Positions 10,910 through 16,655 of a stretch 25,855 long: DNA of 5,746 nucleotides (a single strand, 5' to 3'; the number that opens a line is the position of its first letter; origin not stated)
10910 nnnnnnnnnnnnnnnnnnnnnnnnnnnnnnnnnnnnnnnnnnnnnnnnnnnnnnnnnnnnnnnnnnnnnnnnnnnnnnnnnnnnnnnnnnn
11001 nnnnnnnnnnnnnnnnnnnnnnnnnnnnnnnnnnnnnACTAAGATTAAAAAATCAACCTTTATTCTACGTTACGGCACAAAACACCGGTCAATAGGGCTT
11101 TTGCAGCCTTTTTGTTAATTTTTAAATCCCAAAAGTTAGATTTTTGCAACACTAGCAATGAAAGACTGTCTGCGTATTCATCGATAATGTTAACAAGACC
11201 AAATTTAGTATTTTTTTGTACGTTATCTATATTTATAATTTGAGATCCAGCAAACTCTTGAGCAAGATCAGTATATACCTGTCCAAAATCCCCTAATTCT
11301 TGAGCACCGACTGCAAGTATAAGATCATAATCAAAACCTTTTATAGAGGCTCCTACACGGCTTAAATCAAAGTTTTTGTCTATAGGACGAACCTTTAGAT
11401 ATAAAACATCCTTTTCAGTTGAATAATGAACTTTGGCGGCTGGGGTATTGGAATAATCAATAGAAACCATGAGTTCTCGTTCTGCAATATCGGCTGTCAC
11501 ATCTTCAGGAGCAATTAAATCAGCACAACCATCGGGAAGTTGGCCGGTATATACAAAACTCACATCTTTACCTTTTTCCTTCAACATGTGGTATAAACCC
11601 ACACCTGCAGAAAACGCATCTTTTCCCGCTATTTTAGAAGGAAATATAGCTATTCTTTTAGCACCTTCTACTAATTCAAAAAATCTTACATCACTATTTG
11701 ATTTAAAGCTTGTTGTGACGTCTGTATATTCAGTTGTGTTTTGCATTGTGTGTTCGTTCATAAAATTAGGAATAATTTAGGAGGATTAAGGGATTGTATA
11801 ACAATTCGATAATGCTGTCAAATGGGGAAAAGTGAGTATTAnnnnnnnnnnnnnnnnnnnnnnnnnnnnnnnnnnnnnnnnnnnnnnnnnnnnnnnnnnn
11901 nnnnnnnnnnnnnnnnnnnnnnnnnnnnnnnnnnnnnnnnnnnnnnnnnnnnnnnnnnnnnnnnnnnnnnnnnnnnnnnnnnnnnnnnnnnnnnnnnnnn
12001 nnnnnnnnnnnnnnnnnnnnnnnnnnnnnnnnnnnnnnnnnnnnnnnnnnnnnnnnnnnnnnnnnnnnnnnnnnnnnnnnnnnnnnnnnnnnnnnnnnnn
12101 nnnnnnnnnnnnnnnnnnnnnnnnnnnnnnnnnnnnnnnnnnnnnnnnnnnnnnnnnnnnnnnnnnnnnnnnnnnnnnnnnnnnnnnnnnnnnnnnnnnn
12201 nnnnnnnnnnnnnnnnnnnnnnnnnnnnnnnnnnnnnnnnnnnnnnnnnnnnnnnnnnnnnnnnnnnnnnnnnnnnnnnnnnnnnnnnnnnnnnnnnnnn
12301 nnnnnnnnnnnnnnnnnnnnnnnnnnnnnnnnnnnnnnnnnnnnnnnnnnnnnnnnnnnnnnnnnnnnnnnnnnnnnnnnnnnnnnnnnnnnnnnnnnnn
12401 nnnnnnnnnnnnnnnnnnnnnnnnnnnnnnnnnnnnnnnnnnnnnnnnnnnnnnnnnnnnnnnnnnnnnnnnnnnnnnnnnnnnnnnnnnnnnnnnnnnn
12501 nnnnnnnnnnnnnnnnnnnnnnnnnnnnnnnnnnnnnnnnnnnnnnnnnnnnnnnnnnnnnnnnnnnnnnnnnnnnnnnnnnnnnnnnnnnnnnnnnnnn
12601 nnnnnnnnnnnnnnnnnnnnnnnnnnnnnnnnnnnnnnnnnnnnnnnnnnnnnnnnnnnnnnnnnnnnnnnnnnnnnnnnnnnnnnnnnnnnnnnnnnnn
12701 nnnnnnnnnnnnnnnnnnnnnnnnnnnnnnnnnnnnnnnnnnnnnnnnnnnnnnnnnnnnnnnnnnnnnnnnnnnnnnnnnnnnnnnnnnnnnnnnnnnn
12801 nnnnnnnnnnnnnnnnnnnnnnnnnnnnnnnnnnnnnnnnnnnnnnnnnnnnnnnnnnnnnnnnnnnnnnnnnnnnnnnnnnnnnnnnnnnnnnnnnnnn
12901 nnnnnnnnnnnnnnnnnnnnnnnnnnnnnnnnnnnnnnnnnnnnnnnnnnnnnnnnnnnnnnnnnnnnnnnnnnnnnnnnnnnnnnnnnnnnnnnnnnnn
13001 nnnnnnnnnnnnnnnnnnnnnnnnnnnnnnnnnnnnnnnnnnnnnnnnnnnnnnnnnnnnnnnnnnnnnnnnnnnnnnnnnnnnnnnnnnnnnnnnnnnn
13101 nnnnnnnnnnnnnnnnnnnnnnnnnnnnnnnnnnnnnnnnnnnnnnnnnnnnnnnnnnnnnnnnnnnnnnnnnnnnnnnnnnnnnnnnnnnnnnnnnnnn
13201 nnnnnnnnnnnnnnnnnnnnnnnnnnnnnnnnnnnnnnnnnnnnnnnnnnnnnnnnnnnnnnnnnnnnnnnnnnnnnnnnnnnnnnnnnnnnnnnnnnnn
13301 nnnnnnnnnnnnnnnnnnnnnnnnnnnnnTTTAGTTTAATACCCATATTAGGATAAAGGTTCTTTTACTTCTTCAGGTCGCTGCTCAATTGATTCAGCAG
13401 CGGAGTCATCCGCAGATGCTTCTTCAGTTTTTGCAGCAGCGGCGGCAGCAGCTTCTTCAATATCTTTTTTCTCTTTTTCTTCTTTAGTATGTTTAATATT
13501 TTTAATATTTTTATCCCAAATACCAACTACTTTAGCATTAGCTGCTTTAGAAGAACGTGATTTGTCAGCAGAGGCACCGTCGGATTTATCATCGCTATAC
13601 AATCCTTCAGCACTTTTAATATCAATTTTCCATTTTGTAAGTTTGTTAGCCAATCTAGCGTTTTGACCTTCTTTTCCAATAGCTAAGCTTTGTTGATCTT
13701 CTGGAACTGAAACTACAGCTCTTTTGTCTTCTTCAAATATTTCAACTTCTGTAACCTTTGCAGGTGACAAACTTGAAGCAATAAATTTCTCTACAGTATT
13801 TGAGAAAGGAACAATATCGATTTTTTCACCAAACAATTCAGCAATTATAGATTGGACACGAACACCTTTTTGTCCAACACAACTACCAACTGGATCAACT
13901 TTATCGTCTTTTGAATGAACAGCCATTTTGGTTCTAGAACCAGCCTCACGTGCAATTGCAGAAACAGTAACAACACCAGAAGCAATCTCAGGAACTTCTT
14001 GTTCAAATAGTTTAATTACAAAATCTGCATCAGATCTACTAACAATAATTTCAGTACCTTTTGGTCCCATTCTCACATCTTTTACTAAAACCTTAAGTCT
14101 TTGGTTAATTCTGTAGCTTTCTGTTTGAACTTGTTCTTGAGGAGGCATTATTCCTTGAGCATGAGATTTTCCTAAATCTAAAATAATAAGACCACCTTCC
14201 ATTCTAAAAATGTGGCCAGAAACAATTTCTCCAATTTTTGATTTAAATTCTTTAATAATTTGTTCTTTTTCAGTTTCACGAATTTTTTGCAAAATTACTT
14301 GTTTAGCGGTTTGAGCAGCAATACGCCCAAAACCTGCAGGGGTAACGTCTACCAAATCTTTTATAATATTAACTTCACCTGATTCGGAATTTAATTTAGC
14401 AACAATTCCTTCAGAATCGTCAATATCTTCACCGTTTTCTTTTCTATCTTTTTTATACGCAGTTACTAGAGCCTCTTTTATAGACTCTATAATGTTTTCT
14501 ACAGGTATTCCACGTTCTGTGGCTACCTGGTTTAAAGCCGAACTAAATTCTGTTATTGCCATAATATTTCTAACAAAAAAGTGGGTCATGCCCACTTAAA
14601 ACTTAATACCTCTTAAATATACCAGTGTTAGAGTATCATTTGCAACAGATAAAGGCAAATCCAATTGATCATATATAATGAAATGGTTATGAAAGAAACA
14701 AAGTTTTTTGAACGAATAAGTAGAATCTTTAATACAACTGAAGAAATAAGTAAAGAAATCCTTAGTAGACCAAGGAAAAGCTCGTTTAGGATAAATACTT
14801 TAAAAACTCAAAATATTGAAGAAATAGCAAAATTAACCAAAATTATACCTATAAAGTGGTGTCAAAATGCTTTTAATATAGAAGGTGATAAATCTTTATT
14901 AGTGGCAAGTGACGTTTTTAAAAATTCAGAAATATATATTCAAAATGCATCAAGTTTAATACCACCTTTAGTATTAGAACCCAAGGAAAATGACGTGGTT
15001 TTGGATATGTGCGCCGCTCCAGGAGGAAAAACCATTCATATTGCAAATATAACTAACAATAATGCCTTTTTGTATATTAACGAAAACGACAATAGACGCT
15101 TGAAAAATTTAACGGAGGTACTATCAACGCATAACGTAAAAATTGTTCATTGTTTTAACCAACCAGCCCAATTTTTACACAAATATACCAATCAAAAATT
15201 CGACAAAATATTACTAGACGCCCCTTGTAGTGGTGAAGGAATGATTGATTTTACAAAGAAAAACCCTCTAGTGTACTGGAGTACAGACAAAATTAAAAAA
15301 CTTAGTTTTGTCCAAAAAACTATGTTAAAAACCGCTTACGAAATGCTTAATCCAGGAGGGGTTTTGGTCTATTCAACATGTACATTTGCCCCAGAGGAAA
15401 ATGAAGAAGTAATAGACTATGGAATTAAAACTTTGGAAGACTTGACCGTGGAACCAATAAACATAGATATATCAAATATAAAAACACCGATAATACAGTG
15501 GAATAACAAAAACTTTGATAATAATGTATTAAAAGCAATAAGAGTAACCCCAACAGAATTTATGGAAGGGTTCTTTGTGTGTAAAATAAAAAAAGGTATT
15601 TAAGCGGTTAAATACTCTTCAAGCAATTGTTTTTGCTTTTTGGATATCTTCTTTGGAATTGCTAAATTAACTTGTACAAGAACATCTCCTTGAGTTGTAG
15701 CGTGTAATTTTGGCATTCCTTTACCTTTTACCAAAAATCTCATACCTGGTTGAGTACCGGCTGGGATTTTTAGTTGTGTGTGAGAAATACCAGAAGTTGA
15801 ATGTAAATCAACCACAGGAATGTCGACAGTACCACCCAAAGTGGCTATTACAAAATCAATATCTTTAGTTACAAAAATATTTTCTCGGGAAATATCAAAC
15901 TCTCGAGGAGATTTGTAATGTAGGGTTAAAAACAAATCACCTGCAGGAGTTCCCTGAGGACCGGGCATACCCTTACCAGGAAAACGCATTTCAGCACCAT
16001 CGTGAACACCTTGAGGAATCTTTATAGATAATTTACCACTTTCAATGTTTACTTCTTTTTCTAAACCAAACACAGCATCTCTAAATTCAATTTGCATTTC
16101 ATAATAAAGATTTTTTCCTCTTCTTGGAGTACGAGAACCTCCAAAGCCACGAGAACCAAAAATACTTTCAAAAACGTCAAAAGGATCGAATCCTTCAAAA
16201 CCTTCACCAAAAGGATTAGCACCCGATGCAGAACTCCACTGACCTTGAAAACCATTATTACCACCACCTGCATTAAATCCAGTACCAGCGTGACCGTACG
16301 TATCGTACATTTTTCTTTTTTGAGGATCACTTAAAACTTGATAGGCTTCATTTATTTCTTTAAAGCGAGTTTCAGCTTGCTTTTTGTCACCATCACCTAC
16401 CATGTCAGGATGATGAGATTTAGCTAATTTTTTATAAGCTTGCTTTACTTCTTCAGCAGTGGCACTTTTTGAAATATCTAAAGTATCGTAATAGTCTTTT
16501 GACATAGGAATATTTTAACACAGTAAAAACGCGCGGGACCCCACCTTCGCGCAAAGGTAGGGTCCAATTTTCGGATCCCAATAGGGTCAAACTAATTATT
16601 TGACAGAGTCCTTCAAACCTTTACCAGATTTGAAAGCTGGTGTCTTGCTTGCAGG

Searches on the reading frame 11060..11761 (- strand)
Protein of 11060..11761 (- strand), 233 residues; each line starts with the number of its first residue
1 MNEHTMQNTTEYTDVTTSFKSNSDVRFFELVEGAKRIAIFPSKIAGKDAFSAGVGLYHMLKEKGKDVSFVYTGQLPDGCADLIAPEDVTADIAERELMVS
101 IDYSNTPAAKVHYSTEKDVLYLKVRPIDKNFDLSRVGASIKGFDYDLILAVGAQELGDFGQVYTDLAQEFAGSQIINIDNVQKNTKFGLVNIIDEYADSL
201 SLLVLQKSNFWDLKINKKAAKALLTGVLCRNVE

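Call 3: search_protein_families(library=pfam, proteins=[window:11060-11761:-], max_evalue=0.01)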
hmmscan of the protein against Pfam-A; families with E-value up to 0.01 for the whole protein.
window:11060-11761:- (233 aa): 1 family
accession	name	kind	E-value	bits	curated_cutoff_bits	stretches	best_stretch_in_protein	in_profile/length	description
PF01368.27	DHH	-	0.00017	22.3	28.1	1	37-227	2-125/125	DHH family, N-terminal domain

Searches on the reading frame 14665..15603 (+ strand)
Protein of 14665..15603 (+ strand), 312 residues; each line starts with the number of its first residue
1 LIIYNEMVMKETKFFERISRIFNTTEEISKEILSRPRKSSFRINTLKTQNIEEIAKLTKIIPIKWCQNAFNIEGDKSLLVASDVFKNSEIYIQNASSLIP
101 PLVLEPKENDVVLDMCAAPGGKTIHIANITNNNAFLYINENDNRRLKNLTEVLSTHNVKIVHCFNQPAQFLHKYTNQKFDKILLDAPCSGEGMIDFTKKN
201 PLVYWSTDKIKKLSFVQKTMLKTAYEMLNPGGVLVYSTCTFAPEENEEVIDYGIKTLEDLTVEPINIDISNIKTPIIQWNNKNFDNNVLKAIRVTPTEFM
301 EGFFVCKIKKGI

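Call 59: search_protein_families(library=pfam, proteins=[window:14665-15603:+], max_evalue=0.0001)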
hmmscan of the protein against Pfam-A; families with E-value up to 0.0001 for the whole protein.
window:14665-15603:+ (312 aa): 2 families
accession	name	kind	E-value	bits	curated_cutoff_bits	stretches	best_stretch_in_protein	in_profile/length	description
PF01189.24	Methyltr_RsmB-F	-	1.2e-45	156.1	27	1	102-308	2-198/199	16S rRNA methyltransferase RsmB/F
PF17125.10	Methyltr_RsmF_N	-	1.4e-08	35.5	34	1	13-95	4-86/86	N-terminal domain of 16S rRNA methyltransferase RsmF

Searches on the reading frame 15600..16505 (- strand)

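Call 59: search_protein_families(library=pfam, proteins=[window:15600-16505:-], max_evalue=0.0001)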
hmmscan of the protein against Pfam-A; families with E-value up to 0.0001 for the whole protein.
window:15600-16505:- (301 aa): 2 families
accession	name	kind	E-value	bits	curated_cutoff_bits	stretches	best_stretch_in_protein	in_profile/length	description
PF01556.23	DnaJ_C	-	4.3e-35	121.4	26.6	1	134-284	2-152/152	DnaJ C terminal domain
PF00226.36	DnaJ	-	1.4e-24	86.4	27.8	1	4-68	1-63/63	DnaJ domain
